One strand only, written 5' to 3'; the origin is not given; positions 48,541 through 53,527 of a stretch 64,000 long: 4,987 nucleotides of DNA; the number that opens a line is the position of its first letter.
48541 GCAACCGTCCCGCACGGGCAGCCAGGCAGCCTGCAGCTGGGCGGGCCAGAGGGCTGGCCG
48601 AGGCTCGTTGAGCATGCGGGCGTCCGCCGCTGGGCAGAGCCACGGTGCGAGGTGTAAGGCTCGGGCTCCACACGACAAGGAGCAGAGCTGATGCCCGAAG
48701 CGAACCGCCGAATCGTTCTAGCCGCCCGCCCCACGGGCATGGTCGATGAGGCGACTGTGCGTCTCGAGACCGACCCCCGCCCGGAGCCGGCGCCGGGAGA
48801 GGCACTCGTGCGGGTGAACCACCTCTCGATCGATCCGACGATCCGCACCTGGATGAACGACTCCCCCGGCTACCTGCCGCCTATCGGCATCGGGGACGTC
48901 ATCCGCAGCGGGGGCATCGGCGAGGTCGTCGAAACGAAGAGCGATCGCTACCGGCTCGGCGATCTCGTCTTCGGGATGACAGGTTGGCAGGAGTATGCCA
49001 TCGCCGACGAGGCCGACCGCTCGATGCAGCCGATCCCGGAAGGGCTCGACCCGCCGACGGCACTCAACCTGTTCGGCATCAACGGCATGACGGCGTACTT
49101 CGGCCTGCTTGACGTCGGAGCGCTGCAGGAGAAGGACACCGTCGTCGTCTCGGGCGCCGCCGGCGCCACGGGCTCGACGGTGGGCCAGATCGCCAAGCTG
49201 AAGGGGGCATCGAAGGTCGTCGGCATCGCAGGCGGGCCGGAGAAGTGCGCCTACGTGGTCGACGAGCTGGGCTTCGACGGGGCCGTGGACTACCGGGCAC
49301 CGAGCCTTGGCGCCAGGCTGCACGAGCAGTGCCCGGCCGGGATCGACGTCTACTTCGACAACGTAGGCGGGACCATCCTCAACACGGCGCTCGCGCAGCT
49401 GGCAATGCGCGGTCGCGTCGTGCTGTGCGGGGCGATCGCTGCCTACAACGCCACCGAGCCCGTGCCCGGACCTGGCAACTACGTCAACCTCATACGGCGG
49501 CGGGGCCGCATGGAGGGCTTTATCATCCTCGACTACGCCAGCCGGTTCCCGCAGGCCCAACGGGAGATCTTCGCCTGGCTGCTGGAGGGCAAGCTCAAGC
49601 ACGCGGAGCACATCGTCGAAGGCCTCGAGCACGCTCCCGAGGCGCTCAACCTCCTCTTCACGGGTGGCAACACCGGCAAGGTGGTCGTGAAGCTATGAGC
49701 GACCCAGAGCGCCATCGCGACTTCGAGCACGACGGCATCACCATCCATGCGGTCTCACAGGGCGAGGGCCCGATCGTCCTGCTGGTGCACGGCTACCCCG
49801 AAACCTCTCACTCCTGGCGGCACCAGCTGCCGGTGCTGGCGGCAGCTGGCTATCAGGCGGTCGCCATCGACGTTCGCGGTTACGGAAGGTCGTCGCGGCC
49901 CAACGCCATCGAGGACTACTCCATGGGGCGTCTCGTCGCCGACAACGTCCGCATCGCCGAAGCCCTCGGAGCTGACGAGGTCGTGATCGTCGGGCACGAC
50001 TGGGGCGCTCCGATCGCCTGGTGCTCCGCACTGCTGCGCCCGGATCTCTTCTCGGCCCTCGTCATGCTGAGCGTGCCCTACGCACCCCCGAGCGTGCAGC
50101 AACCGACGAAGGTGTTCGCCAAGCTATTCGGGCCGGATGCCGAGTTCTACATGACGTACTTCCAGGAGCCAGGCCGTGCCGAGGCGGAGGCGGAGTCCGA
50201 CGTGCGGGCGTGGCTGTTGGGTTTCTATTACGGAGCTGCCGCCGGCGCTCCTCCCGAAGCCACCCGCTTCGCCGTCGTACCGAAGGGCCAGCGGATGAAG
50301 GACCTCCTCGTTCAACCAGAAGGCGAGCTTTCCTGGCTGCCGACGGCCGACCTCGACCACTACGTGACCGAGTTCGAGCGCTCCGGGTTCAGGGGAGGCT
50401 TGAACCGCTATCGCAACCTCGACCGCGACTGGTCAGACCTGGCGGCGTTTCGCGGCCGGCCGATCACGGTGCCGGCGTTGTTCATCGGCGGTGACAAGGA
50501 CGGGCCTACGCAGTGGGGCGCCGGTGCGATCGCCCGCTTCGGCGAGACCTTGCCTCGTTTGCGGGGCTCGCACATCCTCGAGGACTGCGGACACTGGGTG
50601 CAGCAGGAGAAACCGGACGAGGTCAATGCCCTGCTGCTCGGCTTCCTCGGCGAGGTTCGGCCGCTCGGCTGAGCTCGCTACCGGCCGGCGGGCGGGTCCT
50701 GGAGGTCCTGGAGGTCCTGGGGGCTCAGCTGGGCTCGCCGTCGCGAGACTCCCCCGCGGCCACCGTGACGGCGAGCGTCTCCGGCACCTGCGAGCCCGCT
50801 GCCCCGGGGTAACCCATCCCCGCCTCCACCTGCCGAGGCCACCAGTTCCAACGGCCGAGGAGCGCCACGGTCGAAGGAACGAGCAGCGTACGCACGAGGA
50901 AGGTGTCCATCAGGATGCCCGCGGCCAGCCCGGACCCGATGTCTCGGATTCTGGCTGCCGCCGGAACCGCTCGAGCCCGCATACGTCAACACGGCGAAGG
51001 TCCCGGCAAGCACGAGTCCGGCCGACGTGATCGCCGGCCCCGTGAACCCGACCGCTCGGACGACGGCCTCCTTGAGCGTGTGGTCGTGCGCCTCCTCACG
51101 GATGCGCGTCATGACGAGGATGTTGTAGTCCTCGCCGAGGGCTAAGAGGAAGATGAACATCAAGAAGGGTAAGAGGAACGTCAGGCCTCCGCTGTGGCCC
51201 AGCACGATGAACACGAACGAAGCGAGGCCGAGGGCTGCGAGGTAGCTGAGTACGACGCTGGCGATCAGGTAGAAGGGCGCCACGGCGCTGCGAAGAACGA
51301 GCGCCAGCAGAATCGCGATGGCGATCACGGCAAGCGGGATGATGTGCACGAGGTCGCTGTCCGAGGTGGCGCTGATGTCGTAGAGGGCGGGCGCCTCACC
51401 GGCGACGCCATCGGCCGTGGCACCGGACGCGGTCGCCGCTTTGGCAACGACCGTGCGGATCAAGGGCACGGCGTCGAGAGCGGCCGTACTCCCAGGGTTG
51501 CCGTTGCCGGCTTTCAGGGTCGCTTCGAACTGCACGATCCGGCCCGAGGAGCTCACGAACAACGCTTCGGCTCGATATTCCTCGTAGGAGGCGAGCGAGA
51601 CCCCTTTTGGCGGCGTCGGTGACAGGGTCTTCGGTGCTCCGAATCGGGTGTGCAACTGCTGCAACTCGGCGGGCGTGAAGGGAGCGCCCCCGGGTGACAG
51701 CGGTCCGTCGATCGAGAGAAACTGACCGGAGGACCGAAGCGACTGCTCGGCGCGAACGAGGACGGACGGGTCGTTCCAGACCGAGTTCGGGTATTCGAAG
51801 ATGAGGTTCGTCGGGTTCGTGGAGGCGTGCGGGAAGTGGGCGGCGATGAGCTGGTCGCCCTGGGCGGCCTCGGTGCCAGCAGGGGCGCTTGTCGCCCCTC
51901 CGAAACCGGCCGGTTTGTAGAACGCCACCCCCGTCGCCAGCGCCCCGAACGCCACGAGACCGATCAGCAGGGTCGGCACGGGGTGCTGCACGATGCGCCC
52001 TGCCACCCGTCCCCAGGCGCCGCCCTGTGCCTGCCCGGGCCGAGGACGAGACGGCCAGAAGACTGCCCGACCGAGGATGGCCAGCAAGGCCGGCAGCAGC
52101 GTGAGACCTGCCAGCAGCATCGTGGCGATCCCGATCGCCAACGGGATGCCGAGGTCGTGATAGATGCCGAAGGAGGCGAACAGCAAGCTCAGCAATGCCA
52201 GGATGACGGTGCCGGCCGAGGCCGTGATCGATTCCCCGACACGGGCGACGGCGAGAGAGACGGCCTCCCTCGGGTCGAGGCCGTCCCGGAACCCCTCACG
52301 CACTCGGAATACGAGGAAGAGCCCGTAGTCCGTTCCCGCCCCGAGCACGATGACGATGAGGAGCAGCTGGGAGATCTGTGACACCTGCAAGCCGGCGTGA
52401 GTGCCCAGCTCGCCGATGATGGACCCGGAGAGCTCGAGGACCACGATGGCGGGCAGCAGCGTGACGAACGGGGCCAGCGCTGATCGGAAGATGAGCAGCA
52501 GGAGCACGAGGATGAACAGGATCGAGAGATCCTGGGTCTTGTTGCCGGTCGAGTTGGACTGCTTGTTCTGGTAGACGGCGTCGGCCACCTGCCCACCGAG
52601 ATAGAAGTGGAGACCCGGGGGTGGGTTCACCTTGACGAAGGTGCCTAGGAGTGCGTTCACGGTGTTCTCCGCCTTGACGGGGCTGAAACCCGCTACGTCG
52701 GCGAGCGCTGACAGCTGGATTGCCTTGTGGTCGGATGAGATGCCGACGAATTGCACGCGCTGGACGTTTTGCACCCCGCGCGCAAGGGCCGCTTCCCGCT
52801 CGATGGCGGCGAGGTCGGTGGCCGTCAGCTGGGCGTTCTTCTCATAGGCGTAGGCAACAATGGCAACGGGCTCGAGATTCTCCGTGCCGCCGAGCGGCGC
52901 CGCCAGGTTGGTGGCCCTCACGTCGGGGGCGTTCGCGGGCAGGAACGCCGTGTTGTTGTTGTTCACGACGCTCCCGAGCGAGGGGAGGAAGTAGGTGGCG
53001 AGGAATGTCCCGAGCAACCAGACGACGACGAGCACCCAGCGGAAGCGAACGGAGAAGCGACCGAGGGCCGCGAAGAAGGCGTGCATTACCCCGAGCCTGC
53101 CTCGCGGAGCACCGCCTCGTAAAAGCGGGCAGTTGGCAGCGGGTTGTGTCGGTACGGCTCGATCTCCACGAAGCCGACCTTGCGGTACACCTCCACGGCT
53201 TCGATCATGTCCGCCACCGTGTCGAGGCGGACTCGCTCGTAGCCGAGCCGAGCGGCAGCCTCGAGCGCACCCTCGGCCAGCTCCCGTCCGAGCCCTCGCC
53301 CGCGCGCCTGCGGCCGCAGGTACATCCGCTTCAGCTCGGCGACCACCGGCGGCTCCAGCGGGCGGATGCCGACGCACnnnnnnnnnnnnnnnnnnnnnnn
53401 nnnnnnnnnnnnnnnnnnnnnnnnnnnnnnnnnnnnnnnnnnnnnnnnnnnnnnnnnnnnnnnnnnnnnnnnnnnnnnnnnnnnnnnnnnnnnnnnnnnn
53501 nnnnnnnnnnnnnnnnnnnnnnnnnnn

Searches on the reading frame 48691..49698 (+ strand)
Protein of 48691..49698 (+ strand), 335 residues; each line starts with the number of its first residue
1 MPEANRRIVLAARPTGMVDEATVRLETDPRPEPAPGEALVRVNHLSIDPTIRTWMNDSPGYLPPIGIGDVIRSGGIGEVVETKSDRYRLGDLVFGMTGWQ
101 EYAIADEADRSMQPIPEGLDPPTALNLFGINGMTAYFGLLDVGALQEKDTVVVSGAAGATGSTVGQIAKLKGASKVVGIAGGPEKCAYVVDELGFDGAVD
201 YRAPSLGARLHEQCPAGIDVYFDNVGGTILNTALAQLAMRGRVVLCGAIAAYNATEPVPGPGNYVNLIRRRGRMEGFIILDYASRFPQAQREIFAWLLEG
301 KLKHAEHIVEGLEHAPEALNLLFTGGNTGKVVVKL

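Call 26: search_protein_families(library=pfam, proteins=[window:48691-49698:+], max_evalue=0.001)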
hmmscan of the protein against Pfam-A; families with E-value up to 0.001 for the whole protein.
window:48691-49698:+ (335 aa): 3 families
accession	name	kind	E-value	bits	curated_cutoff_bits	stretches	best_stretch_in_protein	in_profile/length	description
PF16884.10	ADH_N_2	-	1.4e-34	118.6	31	1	6-109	1-104/108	N-terminal domain of oxidoreductase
PF00107.32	ADH_zinc_N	-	6e-20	71.9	31.8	1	160-291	2-125/129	Zinc-binding dehydrogenase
PF13602.12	ADH_zinc_N_2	-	2.1e-12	48.6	27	1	193-333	1-134/134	Zinc-binding dehydrogenase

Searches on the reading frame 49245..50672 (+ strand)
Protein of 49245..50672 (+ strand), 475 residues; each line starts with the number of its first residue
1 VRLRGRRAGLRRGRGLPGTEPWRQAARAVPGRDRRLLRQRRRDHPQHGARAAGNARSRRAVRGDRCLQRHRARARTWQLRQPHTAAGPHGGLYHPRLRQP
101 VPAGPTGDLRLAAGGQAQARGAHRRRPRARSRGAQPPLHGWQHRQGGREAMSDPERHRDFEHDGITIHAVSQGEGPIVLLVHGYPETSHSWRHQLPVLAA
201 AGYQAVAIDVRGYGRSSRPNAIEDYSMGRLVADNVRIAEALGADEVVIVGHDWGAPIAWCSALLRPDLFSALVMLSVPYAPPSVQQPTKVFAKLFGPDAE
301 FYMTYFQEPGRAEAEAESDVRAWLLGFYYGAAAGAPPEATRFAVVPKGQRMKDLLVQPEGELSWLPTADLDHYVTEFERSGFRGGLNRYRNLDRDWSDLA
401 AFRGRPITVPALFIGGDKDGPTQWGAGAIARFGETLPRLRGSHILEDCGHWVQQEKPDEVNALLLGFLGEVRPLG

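Call 26: search_protein_families(library=pfam, proteins=[window:49245-50672:+], max_evalue=0.001)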
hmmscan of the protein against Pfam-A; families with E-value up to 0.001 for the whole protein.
window:49245-50672:+ (475 aa): 3 families
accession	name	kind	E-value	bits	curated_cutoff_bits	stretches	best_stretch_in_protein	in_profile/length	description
PF00561.26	Abhydrolase_1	-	5.9e-32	111.7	25.8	1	176-281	1-103/245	alpha/beta hydrolase fold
PF12697.13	Abhydrolase_6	-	2.1e-22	81.3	26.3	1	178-462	1-216/217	Alpha/beta hydrolase family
PF12146.15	Hydrolase_4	-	2.2e-11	44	27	1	177-295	6-130/239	Serine aminopeptidase, S33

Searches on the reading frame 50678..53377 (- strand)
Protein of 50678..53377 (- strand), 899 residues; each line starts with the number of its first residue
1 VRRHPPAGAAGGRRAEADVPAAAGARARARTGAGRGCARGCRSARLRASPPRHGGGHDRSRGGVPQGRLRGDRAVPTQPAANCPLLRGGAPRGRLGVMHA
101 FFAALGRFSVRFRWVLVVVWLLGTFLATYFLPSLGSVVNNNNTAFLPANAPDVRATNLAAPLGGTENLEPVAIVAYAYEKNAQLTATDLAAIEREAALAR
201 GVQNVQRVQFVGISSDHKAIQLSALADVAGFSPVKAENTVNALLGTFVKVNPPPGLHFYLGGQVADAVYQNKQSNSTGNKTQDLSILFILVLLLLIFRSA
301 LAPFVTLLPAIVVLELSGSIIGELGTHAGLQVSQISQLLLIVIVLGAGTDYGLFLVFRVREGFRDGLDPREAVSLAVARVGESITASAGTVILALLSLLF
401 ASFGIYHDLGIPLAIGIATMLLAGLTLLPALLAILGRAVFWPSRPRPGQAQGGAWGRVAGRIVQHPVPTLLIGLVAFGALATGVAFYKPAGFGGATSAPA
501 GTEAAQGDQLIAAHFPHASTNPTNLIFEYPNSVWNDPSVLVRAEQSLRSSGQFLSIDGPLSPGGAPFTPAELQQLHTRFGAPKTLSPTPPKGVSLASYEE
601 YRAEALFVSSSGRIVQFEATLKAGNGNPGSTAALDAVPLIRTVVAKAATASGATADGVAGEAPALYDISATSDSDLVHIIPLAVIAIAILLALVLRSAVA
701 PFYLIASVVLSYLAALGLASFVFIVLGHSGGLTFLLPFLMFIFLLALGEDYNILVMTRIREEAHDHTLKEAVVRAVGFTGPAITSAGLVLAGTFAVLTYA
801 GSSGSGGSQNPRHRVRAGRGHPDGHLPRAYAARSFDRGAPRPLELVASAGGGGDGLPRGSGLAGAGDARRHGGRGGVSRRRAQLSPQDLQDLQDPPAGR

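Call 26: search_protein_families(library=pfam, proteins=[window:50678-53377:-], max_evalue=0.001)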
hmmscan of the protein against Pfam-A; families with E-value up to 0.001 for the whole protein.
window:50678-53377:- (899 aa): 1 family
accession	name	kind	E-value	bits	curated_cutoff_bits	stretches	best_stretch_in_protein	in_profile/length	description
PF03176.21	MMPL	-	8.7e-90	301.5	20.5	2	145-468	2-332/333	MMPL family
